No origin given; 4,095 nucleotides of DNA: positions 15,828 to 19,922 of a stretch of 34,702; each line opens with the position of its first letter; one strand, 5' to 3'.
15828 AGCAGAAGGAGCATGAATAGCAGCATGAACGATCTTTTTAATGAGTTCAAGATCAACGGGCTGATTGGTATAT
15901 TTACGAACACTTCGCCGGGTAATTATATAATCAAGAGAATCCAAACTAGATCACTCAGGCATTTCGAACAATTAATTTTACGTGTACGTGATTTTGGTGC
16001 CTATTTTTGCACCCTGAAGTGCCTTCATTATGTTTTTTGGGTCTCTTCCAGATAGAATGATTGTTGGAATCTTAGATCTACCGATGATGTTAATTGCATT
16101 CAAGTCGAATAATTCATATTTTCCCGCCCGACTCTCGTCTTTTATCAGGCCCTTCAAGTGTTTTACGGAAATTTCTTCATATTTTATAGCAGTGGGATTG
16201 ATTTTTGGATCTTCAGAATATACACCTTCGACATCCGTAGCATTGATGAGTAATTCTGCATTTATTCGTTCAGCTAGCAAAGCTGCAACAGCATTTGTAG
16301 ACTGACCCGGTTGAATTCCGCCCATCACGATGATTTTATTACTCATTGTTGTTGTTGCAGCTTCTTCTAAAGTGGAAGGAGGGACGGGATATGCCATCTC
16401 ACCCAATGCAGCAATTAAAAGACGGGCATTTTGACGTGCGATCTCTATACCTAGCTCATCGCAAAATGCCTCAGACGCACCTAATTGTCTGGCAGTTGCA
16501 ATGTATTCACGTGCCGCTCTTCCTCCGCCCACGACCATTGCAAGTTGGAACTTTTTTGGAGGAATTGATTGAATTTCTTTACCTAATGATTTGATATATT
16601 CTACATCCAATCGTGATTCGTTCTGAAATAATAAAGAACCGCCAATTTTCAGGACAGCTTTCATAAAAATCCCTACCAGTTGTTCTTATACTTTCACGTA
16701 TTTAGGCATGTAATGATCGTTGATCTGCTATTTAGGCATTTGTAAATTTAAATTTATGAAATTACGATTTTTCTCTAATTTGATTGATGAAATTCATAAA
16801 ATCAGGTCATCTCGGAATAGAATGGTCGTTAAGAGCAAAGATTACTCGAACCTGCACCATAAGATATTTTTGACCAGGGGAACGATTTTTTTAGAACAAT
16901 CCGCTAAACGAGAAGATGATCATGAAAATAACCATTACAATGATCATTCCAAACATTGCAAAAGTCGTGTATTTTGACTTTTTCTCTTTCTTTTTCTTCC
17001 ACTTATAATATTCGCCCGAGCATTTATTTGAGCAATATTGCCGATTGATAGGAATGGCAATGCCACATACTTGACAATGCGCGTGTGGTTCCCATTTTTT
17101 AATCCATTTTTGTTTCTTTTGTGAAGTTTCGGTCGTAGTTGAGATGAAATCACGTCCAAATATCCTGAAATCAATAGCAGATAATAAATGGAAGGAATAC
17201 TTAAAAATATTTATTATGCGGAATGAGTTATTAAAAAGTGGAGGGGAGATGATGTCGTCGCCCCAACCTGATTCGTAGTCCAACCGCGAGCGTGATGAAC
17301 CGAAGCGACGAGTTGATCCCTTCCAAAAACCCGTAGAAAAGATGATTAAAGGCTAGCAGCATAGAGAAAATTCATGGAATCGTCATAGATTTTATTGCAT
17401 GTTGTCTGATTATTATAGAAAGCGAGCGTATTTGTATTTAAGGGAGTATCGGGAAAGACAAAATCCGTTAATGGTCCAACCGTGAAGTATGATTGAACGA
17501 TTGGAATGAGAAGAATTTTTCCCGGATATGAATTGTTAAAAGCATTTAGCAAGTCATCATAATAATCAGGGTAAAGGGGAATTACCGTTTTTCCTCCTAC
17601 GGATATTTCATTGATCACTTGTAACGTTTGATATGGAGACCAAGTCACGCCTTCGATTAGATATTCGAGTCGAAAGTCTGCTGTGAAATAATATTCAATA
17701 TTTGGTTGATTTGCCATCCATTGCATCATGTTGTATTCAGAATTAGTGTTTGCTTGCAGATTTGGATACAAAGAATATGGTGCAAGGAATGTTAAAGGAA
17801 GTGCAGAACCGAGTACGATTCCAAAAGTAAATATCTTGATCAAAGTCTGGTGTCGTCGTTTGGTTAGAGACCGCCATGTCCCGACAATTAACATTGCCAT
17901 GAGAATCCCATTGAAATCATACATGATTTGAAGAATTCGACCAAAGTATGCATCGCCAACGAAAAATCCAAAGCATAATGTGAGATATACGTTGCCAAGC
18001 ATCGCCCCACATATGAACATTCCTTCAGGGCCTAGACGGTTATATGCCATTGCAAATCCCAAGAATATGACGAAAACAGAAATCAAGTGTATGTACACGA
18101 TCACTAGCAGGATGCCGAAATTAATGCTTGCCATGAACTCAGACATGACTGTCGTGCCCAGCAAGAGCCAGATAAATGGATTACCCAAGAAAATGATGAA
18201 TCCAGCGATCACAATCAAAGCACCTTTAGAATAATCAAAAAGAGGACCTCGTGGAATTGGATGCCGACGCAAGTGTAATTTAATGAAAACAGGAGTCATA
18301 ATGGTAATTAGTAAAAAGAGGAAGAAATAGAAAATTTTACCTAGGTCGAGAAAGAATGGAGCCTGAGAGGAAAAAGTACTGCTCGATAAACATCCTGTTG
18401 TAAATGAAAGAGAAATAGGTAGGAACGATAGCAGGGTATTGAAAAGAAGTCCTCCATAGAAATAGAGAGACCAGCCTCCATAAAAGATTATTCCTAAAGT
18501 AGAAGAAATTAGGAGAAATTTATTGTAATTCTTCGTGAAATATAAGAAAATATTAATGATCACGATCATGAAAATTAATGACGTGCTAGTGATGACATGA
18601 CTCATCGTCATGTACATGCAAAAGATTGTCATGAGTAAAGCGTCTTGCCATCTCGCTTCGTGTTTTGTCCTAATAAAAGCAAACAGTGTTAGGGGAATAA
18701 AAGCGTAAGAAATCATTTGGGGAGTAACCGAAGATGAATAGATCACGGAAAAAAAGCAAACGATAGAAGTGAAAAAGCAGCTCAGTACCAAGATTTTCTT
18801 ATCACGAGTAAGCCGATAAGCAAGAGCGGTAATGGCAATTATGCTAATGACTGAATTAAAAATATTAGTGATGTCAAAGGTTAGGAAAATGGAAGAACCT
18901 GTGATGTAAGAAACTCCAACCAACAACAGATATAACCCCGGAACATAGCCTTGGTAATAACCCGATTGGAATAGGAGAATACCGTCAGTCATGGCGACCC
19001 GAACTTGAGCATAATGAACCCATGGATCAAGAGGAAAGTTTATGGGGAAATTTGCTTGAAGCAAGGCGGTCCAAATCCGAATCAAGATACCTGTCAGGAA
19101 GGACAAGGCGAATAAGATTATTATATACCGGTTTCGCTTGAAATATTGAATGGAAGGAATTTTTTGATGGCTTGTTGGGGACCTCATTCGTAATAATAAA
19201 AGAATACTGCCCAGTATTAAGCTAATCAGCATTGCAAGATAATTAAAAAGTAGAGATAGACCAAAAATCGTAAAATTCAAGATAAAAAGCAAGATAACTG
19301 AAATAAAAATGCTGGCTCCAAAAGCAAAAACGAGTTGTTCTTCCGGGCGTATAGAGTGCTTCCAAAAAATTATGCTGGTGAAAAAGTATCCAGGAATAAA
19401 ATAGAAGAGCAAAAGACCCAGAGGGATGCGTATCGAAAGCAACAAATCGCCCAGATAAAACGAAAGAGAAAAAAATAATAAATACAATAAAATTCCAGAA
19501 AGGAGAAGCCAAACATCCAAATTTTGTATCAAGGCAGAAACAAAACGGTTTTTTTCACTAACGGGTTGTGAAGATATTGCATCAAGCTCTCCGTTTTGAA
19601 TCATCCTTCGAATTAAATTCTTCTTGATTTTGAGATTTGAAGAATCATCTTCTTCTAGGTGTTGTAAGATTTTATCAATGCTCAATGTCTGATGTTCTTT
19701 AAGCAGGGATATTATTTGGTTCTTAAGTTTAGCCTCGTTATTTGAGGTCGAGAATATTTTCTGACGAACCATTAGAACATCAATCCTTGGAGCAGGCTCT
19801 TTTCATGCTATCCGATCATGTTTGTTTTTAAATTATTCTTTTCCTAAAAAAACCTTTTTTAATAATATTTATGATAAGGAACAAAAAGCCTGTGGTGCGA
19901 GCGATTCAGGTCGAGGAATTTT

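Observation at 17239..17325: Unannotated two-K-turn box C/D RNA with snoRNA-like architecture and self-paired guides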

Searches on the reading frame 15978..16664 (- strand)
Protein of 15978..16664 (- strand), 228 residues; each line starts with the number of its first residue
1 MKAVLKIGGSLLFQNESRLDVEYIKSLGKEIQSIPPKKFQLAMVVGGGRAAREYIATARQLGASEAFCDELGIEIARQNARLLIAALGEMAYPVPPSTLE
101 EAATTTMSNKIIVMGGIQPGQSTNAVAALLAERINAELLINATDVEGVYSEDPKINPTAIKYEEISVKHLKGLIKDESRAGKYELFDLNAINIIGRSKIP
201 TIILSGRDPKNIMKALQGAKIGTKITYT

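Call 26: search_protein_families(library=pfam, proteins=[window:15978-16664:-], max_evalue=0.01)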
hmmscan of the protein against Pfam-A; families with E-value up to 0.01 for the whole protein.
window:15978-16664:- (228 aa): 1 family
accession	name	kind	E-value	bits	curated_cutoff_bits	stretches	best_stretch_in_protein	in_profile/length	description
PF00696.33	AA_kinase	-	9.1e-32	111.1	24.9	1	1-205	1-234/234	Amino acid kinase family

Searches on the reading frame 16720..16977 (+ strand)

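Call 26: search_protein_families(library=pfam, proteins=[window:16720-16977:+], max_evalue=0.01)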
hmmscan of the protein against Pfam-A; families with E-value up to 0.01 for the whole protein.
window:16720-16977:+ (85 aa): 1 family
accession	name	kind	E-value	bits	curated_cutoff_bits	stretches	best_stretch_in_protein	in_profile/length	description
PF03268.19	DUF267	-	0.0039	16.6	25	1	5-58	80-133/360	Caenorhabditis protein of unknown function, DUF267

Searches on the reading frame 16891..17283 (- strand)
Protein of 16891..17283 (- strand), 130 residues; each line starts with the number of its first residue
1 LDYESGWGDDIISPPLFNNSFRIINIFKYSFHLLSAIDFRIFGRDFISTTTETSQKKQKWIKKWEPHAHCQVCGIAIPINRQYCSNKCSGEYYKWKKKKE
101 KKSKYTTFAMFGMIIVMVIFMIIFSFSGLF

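Call 26: search_protein_families(library=pfam, proteins=[window:16891-17283:-], max_evalue=0.01)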
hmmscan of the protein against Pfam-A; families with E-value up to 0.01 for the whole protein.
window:16891-17283:- (130 aa): 3 families
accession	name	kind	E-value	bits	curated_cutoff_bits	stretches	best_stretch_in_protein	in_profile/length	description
PF09889.16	DUF2116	-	9.8e-15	54.7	26.8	1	65-122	1-55/59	Probable treble clef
PF05412.18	Peptidase_C33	-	0.0041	17.6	25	1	31-95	12-73/108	Equine arterivirus Nsp2-type cysteine proteinase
PF20185.3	DUF6548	-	0.0065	16.8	27.3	0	67-125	118-162/164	Family of unknown function (DUF6548)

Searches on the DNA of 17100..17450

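Call 6: search_rna_families(source=window, start=17100, end=17450, threshold=evalue, max_evalue=10, show_alignments=5)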
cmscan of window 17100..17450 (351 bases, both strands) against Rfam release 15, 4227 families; matches with E-value up to 10: 8.
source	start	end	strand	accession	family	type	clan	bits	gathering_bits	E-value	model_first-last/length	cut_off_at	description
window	17126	17224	+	RF01205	snR62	Gene; snRNA; snoRNA; CD-box;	CL00055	21.8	55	6.9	1-100/100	no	Small nucleolar RNA snR62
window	17245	17281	+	RF00095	snoPyro_CD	Gene; snRNA; snoRNA; CD-box;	CL00132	17.8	45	0.25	1-58/58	no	Pyrococcus C/D box small nucleolar RNA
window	17195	17241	+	RF04064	MIR5267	Gene; miRNA;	-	17.2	87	3.2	1-81/81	no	MIR5267 microRNA precursor family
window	17245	17347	+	RF01177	snR67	Gene; snRNA; snoRNA; CD-box;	CL00053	15.6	55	0.72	1-83/83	no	Small nucleolar RNA snR67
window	17245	17318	+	RF01133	sR3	Gene; snRNA; snoRNA; CD-box;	-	13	41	0.47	1-55/55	no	Small nucleolar RNA sR3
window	17105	17163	+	RF01511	Afu_304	Gene; snRNA; snoRNA; CD-box;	-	13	35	6.5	55-107/107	no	A. fumigatus snoRNA Afu_304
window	17137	17229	-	RF01934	bxd_6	Gene; lncRNA;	-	12.4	50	7.5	1-93/93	no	Bithoraxoid conserved region 6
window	17139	17191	+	RF00571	SNORD65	Gene; snRNA; snoRNA; CD-box;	CL00057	11.8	41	6.5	1-73/73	no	Small nucleolar RNA SNORD65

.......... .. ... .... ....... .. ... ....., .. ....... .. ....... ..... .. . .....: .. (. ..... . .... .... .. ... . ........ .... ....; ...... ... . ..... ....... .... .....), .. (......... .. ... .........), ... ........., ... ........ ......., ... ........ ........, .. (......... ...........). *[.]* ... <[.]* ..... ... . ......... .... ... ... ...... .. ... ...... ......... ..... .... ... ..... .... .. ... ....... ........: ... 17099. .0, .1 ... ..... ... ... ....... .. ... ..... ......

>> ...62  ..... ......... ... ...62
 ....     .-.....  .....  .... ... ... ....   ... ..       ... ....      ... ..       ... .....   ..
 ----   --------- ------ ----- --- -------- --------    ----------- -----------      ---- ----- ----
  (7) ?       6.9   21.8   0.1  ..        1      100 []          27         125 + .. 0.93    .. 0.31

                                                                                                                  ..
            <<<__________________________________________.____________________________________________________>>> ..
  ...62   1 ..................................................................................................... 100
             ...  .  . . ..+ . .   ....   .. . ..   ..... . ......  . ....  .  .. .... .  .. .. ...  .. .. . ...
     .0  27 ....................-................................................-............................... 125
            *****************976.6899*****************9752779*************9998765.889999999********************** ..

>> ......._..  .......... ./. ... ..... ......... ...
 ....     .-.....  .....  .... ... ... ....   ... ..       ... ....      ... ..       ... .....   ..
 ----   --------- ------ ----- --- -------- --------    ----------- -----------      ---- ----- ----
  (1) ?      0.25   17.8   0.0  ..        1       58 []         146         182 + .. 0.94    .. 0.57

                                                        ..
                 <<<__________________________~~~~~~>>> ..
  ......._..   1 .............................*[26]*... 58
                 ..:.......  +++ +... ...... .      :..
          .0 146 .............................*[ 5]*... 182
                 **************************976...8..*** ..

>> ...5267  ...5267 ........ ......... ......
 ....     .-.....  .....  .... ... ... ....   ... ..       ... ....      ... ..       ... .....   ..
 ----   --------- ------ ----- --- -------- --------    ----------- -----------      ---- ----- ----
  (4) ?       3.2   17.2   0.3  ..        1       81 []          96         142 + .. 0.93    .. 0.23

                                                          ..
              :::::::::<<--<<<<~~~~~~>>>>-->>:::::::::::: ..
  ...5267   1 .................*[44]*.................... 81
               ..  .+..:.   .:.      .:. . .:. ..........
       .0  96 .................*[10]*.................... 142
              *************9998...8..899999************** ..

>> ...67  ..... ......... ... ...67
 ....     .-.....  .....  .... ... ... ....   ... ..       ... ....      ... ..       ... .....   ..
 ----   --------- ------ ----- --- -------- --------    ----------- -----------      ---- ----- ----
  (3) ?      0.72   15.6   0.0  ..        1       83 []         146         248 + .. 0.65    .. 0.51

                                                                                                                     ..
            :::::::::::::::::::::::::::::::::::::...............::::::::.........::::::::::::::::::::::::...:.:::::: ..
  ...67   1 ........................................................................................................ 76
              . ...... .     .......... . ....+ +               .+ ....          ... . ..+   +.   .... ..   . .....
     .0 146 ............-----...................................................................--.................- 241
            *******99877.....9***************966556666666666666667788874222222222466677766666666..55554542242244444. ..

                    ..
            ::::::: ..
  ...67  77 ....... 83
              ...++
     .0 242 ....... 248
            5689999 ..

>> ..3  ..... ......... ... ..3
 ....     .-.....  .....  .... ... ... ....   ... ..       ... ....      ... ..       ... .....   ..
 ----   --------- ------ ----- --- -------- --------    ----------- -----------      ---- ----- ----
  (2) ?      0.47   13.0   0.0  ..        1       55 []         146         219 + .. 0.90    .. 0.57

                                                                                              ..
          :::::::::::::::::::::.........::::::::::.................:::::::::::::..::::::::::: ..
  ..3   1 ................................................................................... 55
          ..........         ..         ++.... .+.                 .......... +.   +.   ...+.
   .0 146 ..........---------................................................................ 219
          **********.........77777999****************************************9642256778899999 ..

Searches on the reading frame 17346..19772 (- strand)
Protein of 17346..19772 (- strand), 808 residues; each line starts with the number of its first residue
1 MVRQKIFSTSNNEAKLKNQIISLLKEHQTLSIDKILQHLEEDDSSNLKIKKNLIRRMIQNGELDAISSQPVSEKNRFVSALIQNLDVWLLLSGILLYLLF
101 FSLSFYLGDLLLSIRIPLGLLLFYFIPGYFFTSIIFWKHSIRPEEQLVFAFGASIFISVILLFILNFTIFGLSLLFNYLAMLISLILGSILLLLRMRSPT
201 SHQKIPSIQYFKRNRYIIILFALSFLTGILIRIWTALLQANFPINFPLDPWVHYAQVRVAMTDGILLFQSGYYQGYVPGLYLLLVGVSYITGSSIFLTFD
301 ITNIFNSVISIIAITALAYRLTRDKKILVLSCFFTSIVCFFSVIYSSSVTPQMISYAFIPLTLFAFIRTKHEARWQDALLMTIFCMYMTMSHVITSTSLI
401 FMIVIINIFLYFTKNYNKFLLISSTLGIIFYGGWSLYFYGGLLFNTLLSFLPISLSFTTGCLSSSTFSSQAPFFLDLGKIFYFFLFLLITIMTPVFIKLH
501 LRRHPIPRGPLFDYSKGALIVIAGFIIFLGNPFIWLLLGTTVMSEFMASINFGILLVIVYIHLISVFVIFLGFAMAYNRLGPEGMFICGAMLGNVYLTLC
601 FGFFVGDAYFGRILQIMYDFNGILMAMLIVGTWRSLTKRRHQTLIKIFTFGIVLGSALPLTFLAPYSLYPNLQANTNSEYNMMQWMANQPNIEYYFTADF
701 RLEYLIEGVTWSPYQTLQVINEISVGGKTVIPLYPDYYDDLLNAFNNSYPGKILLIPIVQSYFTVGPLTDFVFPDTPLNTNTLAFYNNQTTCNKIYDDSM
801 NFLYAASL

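Call 26: search_protein_families(library=pfam, proteins=[window:17346-19772:-], max_evalue=0.01)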
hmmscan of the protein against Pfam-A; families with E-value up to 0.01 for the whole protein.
window:17346-19772:- (808 aa): 1 family
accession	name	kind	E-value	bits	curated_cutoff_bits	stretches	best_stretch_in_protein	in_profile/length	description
PF07760.16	DUF1616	-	2.7e-05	23.9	31.6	1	112-203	20-123/307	Protein of unknown function (DUF1616)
